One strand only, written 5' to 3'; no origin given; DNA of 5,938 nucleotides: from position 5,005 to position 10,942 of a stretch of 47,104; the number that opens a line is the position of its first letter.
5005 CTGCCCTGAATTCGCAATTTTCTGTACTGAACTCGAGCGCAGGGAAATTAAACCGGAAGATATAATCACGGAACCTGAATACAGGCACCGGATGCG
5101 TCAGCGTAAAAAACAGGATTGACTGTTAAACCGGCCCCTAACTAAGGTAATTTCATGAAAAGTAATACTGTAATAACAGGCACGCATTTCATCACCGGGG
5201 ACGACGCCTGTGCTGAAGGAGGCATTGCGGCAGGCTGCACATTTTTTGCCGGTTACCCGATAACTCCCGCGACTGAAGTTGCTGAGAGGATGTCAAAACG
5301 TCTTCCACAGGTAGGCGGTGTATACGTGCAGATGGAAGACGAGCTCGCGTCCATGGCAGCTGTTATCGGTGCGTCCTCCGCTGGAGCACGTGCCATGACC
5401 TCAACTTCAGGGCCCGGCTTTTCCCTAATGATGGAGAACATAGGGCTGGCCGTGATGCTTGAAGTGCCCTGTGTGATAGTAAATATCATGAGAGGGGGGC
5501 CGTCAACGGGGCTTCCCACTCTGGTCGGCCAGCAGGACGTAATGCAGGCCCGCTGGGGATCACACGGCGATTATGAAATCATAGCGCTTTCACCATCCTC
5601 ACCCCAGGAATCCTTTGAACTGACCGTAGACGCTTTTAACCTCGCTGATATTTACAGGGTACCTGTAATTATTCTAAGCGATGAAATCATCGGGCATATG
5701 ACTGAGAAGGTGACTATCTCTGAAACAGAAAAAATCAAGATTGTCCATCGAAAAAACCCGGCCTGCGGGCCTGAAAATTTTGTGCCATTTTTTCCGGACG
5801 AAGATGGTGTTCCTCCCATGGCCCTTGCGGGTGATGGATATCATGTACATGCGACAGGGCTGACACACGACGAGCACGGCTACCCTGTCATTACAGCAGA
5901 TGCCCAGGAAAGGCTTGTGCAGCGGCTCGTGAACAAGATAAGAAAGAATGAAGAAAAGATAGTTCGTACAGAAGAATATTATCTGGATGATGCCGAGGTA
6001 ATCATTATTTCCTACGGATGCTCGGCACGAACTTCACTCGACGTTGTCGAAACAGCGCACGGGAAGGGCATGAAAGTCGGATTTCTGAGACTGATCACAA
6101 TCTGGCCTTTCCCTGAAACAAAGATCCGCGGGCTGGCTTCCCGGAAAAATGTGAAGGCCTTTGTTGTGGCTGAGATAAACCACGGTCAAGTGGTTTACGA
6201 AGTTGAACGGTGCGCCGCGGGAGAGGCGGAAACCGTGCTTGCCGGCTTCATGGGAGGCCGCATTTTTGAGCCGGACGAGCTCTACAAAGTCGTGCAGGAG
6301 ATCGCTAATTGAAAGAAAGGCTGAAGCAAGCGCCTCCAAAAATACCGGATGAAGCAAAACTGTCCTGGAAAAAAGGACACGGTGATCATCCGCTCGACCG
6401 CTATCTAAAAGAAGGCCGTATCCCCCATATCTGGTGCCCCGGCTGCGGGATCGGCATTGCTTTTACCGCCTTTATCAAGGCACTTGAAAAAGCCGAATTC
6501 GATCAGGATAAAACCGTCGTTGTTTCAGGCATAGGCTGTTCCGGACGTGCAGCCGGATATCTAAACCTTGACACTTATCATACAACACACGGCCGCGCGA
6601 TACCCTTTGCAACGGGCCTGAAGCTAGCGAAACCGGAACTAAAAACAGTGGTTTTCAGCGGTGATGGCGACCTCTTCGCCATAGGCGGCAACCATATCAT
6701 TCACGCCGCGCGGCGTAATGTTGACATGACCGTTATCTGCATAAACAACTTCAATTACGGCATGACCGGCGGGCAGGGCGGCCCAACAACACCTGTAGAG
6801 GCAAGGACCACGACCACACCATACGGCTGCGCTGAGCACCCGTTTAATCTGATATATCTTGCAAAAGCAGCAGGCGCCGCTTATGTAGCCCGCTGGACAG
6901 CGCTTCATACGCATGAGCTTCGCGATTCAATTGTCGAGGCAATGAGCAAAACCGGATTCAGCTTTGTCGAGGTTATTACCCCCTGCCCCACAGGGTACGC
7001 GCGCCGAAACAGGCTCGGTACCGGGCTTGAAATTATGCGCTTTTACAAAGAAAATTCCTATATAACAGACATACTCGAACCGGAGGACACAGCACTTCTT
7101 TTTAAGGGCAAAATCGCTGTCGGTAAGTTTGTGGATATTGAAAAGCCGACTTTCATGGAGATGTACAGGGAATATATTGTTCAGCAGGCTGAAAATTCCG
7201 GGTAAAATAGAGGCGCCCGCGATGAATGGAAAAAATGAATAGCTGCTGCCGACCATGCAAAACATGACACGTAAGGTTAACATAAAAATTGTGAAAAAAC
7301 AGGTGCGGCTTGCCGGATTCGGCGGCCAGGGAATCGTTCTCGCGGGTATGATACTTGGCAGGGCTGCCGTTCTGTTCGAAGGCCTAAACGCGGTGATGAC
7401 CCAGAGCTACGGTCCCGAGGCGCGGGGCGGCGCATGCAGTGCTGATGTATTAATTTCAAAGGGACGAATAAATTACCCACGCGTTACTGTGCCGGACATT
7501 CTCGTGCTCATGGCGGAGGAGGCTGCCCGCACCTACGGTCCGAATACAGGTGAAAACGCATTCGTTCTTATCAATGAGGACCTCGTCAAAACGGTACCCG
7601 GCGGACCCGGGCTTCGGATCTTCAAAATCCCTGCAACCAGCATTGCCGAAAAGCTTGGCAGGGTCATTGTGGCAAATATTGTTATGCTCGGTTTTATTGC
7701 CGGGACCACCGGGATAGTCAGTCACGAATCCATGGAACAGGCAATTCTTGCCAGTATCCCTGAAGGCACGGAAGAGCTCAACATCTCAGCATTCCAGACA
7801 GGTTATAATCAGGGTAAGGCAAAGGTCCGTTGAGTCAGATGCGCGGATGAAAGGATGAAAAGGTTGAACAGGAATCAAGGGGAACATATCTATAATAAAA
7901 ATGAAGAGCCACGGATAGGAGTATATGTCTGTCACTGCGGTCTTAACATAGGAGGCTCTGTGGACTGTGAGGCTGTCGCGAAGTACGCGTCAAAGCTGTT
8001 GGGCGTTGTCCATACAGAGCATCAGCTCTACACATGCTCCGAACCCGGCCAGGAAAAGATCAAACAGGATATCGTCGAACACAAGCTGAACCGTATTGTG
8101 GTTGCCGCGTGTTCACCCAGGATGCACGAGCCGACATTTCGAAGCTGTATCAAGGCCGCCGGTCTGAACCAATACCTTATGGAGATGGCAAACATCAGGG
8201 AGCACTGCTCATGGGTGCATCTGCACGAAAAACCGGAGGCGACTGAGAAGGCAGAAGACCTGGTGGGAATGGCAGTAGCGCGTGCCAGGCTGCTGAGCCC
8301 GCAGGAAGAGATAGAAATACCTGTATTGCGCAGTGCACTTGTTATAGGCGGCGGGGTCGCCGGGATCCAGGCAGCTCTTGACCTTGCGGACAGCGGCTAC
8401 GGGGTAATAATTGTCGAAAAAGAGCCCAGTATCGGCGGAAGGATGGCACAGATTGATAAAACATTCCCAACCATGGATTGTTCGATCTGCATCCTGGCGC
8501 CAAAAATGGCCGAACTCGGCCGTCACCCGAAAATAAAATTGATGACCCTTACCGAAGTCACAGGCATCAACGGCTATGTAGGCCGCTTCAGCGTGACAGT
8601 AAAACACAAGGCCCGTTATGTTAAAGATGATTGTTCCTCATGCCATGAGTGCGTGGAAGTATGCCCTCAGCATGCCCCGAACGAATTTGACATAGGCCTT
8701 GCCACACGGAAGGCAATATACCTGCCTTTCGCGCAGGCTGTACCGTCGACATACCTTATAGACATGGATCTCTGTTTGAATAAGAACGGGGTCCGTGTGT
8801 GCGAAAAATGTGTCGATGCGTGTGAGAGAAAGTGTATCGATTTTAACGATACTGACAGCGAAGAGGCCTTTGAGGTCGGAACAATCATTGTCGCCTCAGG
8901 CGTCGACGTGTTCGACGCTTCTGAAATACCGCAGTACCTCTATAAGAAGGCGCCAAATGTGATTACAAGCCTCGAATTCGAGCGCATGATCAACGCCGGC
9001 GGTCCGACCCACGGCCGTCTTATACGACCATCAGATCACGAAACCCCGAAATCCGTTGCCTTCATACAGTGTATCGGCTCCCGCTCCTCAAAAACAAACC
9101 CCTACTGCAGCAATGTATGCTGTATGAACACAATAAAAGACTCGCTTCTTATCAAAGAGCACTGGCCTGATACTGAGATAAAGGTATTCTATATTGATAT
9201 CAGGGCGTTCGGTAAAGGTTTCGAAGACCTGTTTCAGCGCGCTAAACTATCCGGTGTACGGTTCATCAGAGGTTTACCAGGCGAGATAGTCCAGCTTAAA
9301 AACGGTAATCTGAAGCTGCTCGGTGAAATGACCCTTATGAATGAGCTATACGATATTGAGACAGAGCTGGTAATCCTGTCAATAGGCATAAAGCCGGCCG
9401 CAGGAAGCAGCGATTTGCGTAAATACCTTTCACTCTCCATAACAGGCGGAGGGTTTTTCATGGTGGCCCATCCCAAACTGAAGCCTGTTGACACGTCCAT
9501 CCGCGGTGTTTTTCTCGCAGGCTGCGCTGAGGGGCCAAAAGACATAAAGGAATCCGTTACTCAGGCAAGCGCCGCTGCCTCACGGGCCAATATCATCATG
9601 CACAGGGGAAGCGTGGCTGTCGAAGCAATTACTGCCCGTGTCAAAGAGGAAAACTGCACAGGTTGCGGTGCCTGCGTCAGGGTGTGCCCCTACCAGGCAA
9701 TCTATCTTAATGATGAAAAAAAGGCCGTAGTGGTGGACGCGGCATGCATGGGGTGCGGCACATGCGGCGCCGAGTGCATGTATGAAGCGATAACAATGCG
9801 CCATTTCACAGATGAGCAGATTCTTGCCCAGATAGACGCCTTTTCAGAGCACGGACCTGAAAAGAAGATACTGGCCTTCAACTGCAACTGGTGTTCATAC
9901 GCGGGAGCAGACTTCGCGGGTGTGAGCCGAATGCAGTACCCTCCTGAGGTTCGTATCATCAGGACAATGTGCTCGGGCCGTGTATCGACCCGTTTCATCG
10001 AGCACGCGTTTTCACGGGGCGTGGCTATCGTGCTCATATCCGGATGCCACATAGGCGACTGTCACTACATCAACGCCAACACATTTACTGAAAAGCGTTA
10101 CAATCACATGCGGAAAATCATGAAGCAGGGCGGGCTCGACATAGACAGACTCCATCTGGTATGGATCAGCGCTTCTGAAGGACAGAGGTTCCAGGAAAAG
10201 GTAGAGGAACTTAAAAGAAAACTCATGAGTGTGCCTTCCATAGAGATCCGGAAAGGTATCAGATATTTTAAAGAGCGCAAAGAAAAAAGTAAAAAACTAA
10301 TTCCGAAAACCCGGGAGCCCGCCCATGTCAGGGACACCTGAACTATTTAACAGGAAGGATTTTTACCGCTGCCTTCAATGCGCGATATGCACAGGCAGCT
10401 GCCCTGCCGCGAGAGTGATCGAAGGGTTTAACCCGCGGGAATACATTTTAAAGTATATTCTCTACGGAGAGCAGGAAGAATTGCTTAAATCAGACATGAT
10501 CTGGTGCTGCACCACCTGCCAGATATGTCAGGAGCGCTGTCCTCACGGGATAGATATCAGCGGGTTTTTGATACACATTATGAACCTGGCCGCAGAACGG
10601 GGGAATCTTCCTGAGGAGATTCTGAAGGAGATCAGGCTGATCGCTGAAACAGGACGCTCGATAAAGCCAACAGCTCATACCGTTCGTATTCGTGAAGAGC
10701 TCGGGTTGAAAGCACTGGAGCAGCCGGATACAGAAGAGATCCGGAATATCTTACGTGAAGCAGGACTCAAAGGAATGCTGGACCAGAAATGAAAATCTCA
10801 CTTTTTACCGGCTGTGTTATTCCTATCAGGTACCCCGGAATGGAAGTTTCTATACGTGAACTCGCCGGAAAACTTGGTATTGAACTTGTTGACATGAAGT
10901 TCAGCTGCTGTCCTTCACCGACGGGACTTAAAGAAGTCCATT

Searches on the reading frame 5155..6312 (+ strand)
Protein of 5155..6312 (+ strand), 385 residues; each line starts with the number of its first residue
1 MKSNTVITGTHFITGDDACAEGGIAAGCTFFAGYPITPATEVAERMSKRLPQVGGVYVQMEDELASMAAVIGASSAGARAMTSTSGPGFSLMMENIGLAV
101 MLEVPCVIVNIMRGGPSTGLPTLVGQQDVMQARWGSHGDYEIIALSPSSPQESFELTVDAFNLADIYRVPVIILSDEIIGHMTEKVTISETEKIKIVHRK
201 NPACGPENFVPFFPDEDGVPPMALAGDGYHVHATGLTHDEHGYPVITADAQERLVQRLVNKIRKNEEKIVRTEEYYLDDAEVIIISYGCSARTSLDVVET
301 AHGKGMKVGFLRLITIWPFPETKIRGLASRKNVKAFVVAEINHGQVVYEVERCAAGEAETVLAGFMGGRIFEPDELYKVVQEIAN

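Call 63: search_protein_families(library=pfam, proteins=[window:5155-6312:+], max_evalue=0.0001)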
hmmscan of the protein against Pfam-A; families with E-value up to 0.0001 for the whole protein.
window:5155-6312:+ (385 aa): 3 families
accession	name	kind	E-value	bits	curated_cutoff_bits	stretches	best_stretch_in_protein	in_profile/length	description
PF01855.24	POR_N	-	3.4e-70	236.8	27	1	22-248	2-222/231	Pyruvate flavodoxin/ferredoxin oxidoreductase, thiamine diP-bdg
PF17147.9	PFOR_II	-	3.1e-18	66.5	27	1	280-375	1-101/102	Pyruvate:ferredoxin oxidoreductase core domain II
PF02780.25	Transketolase_C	-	6.3e-05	23.3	25.9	0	279-332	9-62/124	Transketolase, C-terminal domain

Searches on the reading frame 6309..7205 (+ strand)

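Call 63: search_protein_families(library=pfam, proteins=[window:6309-7205:+], max_evalue=0.0001)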
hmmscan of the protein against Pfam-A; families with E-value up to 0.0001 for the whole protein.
window:6309-7205:+ (298 aa): 1 family
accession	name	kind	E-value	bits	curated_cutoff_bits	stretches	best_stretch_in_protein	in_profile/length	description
PF02775.26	TPP_enzyme_C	-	1.9e-34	119.1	21.9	1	75-222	2-151/151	Thiamine pyrophosphate enzyme, C-terminal TPP binding domain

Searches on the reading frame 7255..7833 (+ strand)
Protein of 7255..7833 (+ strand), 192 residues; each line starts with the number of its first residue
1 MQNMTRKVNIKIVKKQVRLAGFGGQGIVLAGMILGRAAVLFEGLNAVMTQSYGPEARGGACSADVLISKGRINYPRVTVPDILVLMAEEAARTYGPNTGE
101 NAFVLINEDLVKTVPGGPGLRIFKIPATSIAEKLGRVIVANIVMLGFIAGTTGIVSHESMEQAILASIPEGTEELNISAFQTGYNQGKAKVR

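Call 63: search_protein_families(library=pfam, proteins=[window:7255-7833:+], max_evalue=0.0001)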
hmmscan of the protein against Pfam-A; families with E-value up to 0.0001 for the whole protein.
window:7255-7833:+ (192 aa): 1 family
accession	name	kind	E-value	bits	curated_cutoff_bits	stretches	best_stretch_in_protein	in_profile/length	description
PF01558.24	POR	-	3e-35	122.4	27.4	1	23-184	1-172/173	Pyruvate ferredoxin/flavodoxin oxidoreductase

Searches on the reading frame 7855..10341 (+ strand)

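Call 63: search_protein_families(library=pfam, proteins=[window:7855-10341:+], max_evalue=0.0001)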
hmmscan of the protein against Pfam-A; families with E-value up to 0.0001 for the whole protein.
window:7855-10341:+ (828 aa): 16 families
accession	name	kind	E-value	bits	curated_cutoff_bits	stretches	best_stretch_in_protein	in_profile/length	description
PF02662.21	FlpD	-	2.7e-45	153.8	22.3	1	672-791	1-120/123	Methyl-viologen-reducing hydrogenase, delta subunit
PF12838.12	Fer4_7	-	2.7e-14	53.8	27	1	600-645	1-52/52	4Fe-4S dicluster domain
PF00037.32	Fer4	-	7.1e-12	45.1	21.1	1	596-617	3-24/24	4Fe-4S binding domain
PF14697.11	Fer4_21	-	3.2e-11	43.6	35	1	594-648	1-59/59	4Fe-4S dicluster domain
PF13484.11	Fer4_16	-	5.6e-10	40.3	30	1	260-324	2-64/66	4Fe-4S double cluster binding domain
PF07992.20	Pyr_redox_2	-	7.6e-09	35.8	26.1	1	162-360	4-118/291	Pyridine nucleotide-disulphide oxidoreductase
PF13187.11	Fer4_9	-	4.1e-08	33.6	27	1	600-646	1-52/52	4Fe-4S dicluster domain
PF13237.11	Fer4_10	-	1e-07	32.2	25.5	1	596-641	4-52/53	4Fe-4S dicluster domain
PF12837.12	Fer4_6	-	1.8e-07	31.2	25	1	594-616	2-24/24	4Fe-4S binding domain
PF25160.1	LdpA_Fe-S-bd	-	1.9e-07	31.2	27.6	1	607-650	9-47/49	LdpA Fe-S cluster-binding domain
PF01266.30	DAO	-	2.7e-07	30.9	27.9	1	162-351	3-205/353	FAD dependent oxidoreductase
PF12831.13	FAD_oxidored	-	8.2e-07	29.1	27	1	162-198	3-39/416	FAD dependent oxidoreductase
PF13450.12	NAD_binding_8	-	2.1e-06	28.4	21.9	1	163-202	1-40/68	NAD(P)-binding Rossmann-like domain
PF00890.30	FAD_binding_2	-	3.7e-06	26.8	20.4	1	161-196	2-37/414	FAD binding domain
PF12797.12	Fer4_2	-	4.5e-05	23.6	24.5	1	596-613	5-22/22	4Fe-4S binding domain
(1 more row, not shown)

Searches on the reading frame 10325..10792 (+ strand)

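Call 63: search_protein_families(library=pfam, proteins=[window:10325-10792:+], max_evalue=0.0001)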
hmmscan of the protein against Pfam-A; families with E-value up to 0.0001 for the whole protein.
window:10325-10792:+ (155 aa): 6 families
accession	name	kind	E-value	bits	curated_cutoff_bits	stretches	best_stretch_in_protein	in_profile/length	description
PF13183.11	Fer4_8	-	5.1e-10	40.2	27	1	14-76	3-68/68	4Fe-4S dicluster domain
PF13534.11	Fer4_17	-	2.8e-09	37.8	22.2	1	15-77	1-61/61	4Fe-4S dicluster domain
PF13187.11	Fer4_9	-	7.8e-06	26.3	27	1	15-75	1-50/52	4Fe-4S dicluster domain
PF13237.11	Fer4_10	-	9.6e-06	25.9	25.5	1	11-73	4-53/53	4Fe-4S dicluster domain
PF14691.11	Fer4_20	-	5e-05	23.5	25.8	0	62-90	24-54/113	Dihydroprymidine dehydrogenase domain II, 4Fe-4S cluster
PF13484.11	Fer4_16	-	8.7e-05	23.7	30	0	15-74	1-65/66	4Fe-4S double cluster binding domain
